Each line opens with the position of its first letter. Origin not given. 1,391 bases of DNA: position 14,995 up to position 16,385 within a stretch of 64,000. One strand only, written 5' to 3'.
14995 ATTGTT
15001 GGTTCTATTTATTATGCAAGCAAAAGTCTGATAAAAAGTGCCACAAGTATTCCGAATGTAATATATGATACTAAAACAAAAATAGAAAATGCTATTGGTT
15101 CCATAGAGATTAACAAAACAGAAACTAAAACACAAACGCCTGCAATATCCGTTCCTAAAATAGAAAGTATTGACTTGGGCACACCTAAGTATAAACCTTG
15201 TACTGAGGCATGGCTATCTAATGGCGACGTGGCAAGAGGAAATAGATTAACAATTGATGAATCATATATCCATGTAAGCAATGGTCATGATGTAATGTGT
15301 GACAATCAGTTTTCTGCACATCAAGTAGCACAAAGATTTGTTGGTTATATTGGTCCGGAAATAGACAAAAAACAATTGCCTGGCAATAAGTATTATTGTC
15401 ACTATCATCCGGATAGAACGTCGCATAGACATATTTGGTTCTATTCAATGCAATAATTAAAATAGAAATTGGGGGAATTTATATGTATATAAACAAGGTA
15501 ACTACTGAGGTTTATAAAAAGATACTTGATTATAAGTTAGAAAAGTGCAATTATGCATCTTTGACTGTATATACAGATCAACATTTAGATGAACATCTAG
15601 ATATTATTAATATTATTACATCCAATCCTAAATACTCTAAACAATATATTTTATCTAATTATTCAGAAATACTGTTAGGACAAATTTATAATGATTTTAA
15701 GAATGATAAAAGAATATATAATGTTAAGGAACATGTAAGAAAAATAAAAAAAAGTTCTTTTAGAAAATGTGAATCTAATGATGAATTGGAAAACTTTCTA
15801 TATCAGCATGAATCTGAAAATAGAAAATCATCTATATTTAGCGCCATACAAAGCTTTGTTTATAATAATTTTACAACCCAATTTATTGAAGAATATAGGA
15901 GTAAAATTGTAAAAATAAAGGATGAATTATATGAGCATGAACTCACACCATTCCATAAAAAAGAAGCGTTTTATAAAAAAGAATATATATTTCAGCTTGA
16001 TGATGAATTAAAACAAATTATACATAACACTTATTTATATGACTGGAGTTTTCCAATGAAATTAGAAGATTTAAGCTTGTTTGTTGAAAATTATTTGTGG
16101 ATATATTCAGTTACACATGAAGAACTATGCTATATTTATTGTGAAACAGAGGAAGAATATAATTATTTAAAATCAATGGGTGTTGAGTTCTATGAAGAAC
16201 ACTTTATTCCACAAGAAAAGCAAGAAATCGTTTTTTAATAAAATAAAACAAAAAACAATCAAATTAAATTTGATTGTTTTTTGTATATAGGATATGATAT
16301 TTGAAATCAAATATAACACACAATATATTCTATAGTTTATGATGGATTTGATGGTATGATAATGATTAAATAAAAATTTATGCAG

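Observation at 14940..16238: RHS C-terminal toxin tip of unrecognised family, with a hydrophobic helix and a His/Cys-rich C-terminus, plus overlapping immunity gene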

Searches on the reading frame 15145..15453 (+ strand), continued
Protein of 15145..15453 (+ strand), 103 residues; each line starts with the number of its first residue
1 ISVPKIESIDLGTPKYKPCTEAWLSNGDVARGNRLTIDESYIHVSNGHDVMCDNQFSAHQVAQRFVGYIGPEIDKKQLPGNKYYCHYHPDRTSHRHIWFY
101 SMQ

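Call 95: search_dna_similar(query=L015:5395-6255:+, collection=plasmids, mode=protein, max_evalue=0.001, max_rows=15)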
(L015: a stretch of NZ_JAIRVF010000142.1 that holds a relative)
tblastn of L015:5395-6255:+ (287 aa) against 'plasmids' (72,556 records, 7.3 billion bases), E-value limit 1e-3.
Records with a match: 5; places in all: 5; records where one place covers at least 80% of the query: 3.
Best place of each record, by identity: <60% 5.
By first word of the organism name: Bacillus 3; Paraclostridium 2.
By predicted mobility (MOB-suite, as given by PLSDB): non-mobilizable 3; mobilizable 2.
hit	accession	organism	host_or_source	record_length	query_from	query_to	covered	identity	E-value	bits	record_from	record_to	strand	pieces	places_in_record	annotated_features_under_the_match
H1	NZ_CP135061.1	Bacillus cereus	Plant,cell culture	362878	1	287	100%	27.7%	4e-16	86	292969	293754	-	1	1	SAR2788 family putative toxin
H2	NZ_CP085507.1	Bacillus cereus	soil sample,soil from tomato plant roots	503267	1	287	100%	27.7%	4e-16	86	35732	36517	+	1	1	SAR2788 family putative toxin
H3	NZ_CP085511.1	Bacillus cereus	soil sample,soil from tomato plant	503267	1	287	100%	27.7%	4e-16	86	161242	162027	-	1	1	SAR2788 family putative toxin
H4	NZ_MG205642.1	Paraclostridium sordellii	-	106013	194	287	33%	37.6%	3e-6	56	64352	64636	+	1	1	hypothetical protein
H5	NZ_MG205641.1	Paraclostridium sordellii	-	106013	194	287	33%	37.6%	3e-6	56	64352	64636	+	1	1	hypothetical protein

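Call 97: search_protein_families(library=ncbifam, proteins=[L015:5395-6255:+, P0147, P0168, P0174, P0196, P0189, P0124, P0163, P0091], max_evalue=1)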
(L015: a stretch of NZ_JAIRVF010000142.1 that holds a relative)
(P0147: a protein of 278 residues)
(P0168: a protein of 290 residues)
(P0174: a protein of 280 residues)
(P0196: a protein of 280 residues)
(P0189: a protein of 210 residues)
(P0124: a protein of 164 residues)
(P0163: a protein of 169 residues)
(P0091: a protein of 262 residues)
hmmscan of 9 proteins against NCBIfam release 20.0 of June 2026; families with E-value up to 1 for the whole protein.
L015:5395-6255:+ (287 aa): 3 families
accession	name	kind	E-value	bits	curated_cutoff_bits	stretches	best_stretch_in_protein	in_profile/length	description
NF010507.0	PRK13922.10-6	equivalog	0.0055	16.4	219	1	8-102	7-103/252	rod shape-determining protein MreC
TIGR02656.1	cyanin_plasto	equivalog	0.07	13.6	87.85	1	73-148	14-87/99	plastocyanin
NF007423.1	PRK09966.1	equivalog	0.095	11.6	325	1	7-118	43-152/390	diguanylate cyclase DgcN/YfiN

P0147 (278 aa): 4 families
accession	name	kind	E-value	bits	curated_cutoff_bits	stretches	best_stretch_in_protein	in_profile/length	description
NF038340.1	SAR2788_fam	subfamily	1.2e-10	41.4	50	1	55-140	68-148/177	SAR2788 family putative toxin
NF007854.0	PRK10563.1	equivalog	0.006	16.3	211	1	58-108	42-92/221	6-phosphogluconate phosphatase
NF033158.1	Myrrcad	domain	0.29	10.7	33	1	153-170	8-25/36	MyrrCad domain-containing protein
NF009432.1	PRK12791.1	equivalog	0.44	10.6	153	1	47-79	18-50/126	flagellar biosynthesis repressor FlbT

P0168 (290 aa): 0 families

P0174 (280 aa): 6 families
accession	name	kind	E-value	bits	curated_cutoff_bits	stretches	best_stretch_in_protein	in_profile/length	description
NF038340.1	SAR2788_fam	subfamily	3.5e-05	23.7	50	1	40-148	51-152/177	SAR2788 family putative toxin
NF035925.1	Geo26A_fam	subfamily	0.016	15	40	1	43-136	2-90/197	geobacillin-26 family protein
NF052530.1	Heli_ShapePgp3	exception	0.035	13.2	300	1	26-139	8-109/270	peptidoglycan metallopeptidase Pgp3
NF002013.0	PRK00819.1-2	equivalog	0.11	12.1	231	1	119-143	57-81/183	RNA 2'-phosphotransferase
NF040591.1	choice_anch_O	subfamily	0.13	10.9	125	1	31-133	278-380/670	choice-of-anchor O protein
TIGR02888.1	spore_YlmC_YmxH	subfamily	0.42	10.9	44.2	1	93-145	12-65/76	YlmC/YmxH family sporulation protein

P0196 (280 aa): 2 families
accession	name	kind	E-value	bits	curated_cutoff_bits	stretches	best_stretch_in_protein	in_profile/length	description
NF038340.1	SAR2788_fam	subfamily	1.4e-14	54.3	50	1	13-156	8-157/177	SAR2788 family putative toxin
NF003413.0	PRK04778.1-7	equivalog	0.075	11.4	556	1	17-116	269-367/564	septation ring formation regulator EzrA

P0189 (210 aa): 2 families
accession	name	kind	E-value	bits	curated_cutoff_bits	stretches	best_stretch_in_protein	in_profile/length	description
NF038340.1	SAR2788_fam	subfamily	0.00012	21.9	50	1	10-81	82-151/177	SAR2788 family putative toxin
NF007084.0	PRK09539.1-1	equivalog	0.0014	18.5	162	1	13-88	59-125/140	tRNA-splicing endonuclease subunit beta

P0124 (164 aa): 1 family
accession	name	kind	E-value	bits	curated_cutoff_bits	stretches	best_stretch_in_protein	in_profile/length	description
TIGR01195.1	oadG_fam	subfamily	0.15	12.6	36.05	1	15-64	4-52/84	sodium pump decarboxylases, gamma subunit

P0163 (169 aa): 3 families
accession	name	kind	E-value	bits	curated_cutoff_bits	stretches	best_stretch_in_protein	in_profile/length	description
NF047662.1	LEPBI_I2678_fam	subfamily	0.0027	17.4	240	1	37-156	84-196/247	LEPBI_I2678 family protein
NF033820.0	STM0539_fam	subfamily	0.017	14.8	50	1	7-89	11-94/141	STM0539 family protein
TIGR02758.1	TraA_TIGR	equivalog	0.11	12.7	76.55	0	110-133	30-53/98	type IV conjugative transfer system pilin TraA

P0091 (262 aa): 3 families
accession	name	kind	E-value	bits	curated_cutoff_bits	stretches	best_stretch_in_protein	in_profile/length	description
TIGR03696.1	Rhs_assc_core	domain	1.2e-18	67.4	32.5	1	6-97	1-75/76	RHS repeat-associated core domain-containing protein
NF041261.1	RHS_core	equivalog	1.5e-06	26.3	2000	1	5-95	1183-1258/1261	RHS element core protein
NF042931.1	SAG1386_EF1546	equivalog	0.0045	17.1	80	1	103-174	30-103/158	SAG1386/EF1546 family surface-associated protein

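Call 98: get_annotated_region(hit=H1, flank=5000)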
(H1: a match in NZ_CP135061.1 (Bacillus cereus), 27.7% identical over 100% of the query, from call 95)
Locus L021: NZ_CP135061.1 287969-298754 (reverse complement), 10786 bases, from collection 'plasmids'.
description: Bacillus cereus strain B126_1 plasmid unnamed1, complete sequence
organism: Bacillus cereus (NCBI taxid 1396)
taxonomy: Bacteria; Bacillota; Bacilli; Bacillales; Bacillaceae; Bacillus; Bacillus cereus
host: -; source: Plant,cell culture; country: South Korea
typing (MOB-suite, as given by PLSDB): non-mobilizable; replicon rep_cluster_164,rep_cluster_1751
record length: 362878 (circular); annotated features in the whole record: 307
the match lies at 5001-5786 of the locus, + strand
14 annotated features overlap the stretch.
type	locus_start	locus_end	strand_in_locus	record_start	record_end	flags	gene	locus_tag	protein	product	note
CDS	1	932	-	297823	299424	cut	-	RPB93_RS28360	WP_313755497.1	S-layer homology domain-containing protein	-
CDS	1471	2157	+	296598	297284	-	-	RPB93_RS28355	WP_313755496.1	DUF1643 domain-containing protein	-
CDS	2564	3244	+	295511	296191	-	-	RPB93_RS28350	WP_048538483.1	hypothetical protein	-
CDS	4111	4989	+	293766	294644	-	-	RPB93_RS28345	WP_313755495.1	S8 family peptidase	-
CDS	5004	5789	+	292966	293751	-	-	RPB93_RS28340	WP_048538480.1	SAR2788 family putative toxin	-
CDS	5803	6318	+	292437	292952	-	-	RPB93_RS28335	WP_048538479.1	hypothetical protein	-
CDS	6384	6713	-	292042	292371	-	-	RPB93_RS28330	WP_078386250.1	hypothetical protein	-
CDS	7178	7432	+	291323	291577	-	-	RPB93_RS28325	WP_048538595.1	hypothetical protein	-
CDS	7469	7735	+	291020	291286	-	-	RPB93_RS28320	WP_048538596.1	hypothetical protein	-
CDS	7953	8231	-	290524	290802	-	-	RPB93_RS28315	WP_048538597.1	hypothetical protein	-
CDS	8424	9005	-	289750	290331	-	-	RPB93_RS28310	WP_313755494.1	DJ-1/PfpI family protein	-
CDS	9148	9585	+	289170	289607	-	-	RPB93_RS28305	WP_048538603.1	Lrp/AsnC family transcriptional regulator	-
CDS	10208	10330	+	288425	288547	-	-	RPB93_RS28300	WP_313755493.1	hypothetical protein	-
CDS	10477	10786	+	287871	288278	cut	-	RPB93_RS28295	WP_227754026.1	hypothetical protein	-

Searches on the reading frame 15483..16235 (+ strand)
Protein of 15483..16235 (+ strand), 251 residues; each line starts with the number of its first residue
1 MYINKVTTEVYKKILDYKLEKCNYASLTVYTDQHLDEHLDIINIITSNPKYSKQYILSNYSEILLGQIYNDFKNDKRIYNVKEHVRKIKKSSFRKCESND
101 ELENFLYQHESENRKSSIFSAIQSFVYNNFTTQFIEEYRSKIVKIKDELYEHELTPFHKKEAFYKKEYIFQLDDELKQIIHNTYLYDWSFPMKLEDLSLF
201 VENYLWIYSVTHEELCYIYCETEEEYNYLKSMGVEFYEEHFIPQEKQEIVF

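Call 6: search_protein_families(library=pfam, proteins=[window:15483-16235:+], max_evalue=1)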
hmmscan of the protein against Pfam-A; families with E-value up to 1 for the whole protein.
window:15483-16235:+ (251 aa): 2 families
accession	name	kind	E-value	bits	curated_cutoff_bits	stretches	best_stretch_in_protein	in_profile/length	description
PF02172.21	KIX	-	0.0024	18.5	27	1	70-102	32-64/81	KIX domain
PF15814.10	FAM199X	-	0.094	12.3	27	1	16-95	123-198/320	Protein family FAM199X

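Call 7: search_protein_families(library=ncbifam, proteins=[window:15483-16235:+], max_evalue=1)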
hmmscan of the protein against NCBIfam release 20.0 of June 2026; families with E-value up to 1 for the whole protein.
window:15483-16235:+ (251 aa): 0 families

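Call 25: search_protein_families(library=phrogs, proteins=[window:15483-16235:+], max_evalue=0.01)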
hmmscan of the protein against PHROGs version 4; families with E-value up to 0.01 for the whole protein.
window:15483-16235:+ (251 aa): 0 families

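Call 28: find_homologous_proteins(query=window:15483-16235:+, max_evalue=0.01)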
Query window:15483-16235:+ (251 aa): 1 proteins with E <= 0.01 among 476 candidates.
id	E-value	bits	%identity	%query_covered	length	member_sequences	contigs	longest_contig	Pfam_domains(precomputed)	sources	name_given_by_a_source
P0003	2.6e-159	546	100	100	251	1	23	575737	-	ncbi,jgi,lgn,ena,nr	ncbi:MAG: hypothetical protein E7169_01760 [Firmicutes bacterium]|nr:hypothetical protein [Bacillota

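Call 29: find_encoding_contigs(protein=P0003, flank=10000, max_places=6)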
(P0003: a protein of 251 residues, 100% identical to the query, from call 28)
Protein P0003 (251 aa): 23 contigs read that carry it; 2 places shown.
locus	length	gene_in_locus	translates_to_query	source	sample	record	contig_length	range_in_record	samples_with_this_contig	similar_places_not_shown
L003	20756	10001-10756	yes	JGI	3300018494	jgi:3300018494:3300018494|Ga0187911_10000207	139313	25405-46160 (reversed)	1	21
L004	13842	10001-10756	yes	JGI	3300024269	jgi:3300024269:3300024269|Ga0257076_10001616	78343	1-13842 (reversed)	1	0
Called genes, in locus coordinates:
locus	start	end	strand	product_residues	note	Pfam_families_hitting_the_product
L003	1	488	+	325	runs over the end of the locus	PF02424:ApbE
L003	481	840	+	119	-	PF07009:NusG_II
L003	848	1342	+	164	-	PF07456:Hpre_diP_synt_I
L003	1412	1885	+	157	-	-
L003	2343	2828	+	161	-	PF08281:Sigma70_r4_2, PF04545:Sigma70_r4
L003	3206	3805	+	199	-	PF21939:Gp10_C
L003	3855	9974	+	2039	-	PF25023:TEN_YD-shell (faint), PF05593:RHS_repeat (faint)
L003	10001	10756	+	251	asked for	-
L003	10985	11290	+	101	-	-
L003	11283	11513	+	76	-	-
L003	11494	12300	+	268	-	PF08230:CW_7, PF01476:LysM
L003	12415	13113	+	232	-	-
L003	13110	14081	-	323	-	PF07670:Gate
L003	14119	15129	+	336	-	PF13180:PDZ_2, PF05362:Lon_C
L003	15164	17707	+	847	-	PF01624:MutS_I, PF05188:MutS_II, PF05192:MutS_III, PF05190:MutS_IV, PF00488:MutS_V, PF27441:MutS_C (weak)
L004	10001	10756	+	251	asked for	-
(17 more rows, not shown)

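Call 35: find_homologous_proteins(query=A4, max_evalue=0.01)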
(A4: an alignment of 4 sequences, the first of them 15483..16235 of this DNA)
Query A4 (4 sequences) (251 aa, profile of the alignment): 68 proteins with E <= 0.01 among 2839 candidates.
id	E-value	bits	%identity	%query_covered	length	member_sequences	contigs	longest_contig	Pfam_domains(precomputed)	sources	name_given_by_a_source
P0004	5.4e-114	398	32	99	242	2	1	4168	-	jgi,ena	-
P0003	2.5e-104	366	100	100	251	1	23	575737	-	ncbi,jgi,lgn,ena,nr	ncbi:MAG: hypothetical protein E7169_01760 [Firmicutes bacterium]|nr:hypothetical protein [Bacillota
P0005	1.9e-98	347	36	97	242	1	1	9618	-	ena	-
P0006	5.7e-96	339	33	99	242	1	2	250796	-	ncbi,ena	-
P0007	7.8e-74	266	36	99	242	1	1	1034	-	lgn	-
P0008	1.9e-69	252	35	98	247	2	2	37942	-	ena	-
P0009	1.0e-67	246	40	99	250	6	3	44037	-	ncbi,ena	-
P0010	3.0e-66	242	36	99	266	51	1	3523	-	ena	-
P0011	2.3e-64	235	33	99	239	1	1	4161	-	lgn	-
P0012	4.8e-64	234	36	98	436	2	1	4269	-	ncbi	-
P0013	2.3e-63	232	53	30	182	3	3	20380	-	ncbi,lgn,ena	-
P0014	9.4e-62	227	34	99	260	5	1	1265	-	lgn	-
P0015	1.4e-56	210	33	99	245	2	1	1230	-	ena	-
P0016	1.6e-54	203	33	97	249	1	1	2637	-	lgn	-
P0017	2.4e-54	203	32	99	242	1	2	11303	-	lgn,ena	-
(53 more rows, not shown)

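Call 37: find_encoding_contigs(protein=P0006, flank=8000, max_places=3)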
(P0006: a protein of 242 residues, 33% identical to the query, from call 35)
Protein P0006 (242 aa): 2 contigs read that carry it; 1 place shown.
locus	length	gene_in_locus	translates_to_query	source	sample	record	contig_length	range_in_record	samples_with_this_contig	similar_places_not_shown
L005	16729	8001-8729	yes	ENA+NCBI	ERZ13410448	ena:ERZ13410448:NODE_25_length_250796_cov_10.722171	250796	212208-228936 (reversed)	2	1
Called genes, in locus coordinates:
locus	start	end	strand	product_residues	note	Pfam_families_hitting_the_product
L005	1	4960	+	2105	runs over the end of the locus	PF05593:RHS_repeat (faint), PF25023:TEN_YD-shell (weak)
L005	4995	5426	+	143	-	-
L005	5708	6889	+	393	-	-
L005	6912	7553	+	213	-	-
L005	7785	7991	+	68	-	-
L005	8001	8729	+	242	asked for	-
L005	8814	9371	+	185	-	-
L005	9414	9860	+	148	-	PF10903:DUF2691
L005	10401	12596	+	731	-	PF04542:Sigma70_r2 (weak)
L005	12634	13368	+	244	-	PF04452:Methyltrans_RNA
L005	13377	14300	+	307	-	-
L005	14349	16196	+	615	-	PF19484:DUF6020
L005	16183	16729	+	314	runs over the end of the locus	PF00535:Glycos_transf_2, PF13641:Glyco_tranf_2_3 (weak)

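Call 38: find_encoding_contigs(protein=P0009, flank=8000, max_places=3)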
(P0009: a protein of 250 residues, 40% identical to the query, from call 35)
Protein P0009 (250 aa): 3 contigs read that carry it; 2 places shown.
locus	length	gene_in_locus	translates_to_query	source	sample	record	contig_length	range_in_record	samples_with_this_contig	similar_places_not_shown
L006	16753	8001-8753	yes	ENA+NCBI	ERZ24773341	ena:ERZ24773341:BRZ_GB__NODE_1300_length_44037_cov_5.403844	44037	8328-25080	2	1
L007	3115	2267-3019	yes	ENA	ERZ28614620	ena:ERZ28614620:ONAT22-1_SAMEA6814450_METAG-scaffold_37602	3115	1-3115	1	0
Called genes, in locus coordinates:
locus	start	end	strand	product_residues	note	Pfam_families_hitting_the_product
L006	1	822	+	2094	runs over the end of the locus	PF25023:TEN_YD-shell (faint), PF05593:RHS_repeat (faint)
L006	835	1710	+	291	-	-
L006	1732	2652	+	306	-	-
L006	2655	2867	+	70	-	PF15607:Ntox44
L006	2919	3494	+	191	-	-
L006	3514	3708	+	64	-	-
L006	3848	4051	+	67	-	-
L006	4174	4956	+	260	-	-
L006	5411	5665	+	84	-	PF10903:DUF2691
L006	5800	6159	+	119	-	PF05105:Phage_holin_4_1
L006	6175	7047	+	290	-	-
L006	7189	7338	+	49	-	-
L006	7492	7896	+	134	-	PF16804:DUF5071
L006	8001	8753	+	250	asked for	-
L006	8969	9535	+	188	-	-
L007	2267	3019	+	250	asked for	-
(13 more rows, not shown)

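Call 73: search_protein_families(library=pfam, alignment_id=A7, max_evalue=0.05)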
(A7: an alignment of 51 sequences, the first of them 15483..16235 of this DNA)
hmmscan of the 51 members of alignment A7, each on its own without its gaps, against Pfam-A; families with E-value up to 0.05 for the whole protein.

A. member 1, window:15483-16235:+ (251 aa): 1 family
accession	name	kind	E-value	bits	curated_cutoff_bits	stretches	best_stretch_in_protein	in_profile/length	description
PF02172.21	KIX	-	0.0024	18.5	27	1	70-102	32-64/81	KIX domain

B. families by the number of members that match (of 51 scanned): 19 families
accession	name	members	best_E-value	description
PF25651.1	Baculo_P15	1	0.0013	Baculovirus putative 15 kDa capsid protein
PF19121.6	DUF5805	1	0.0023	Family of unknown function (DUF5805)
PF02172.21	KIX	1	0.0024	KIX domain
PF08804.16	gp32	1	0.0045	gp32 DNA binding protein like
PF12668.12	DUF3791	1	0.0056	Protein of unknown function (DUF3791)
PF21377.3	MurD_N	1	0.0067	MurD N-terminal domain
PF25189.1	Tad8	1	0.012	Type II Thoeris inhibitor Tad8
PF05709.17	Sipho_tail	1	0.012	Phage tail protein RIFT-related domain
PF09404.15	C12orf66_like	1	0.016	KICSTOR complex C12orf66 like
PF10566.15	Glyco_hydro_97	1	0.021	Glycoside hydrolase 97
PF13170.11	DUF4003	1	0.022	Protein of unknown function (DUF4003)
PF13341.12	RAG2_PHD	1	0.023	RAG2 PHD domain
PF20421.4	DHR-2_Lobe_C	1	0.031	DHR-2, Lobe C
PF01765.24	RRF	1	0.034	Ribosome recycling factor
PF22300.2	NGO_1070-like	1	0.034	NGO_1070-like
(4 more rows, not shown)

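Call 74: search_solved_structures(query=A7, max_evalue=5, show_alignments=1)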
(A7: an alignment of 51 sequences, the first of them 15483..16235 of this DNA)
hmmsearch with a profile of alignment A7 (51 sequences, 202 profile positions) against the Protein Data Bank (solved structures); distinct sequences matched with E-value up to 5: 0.
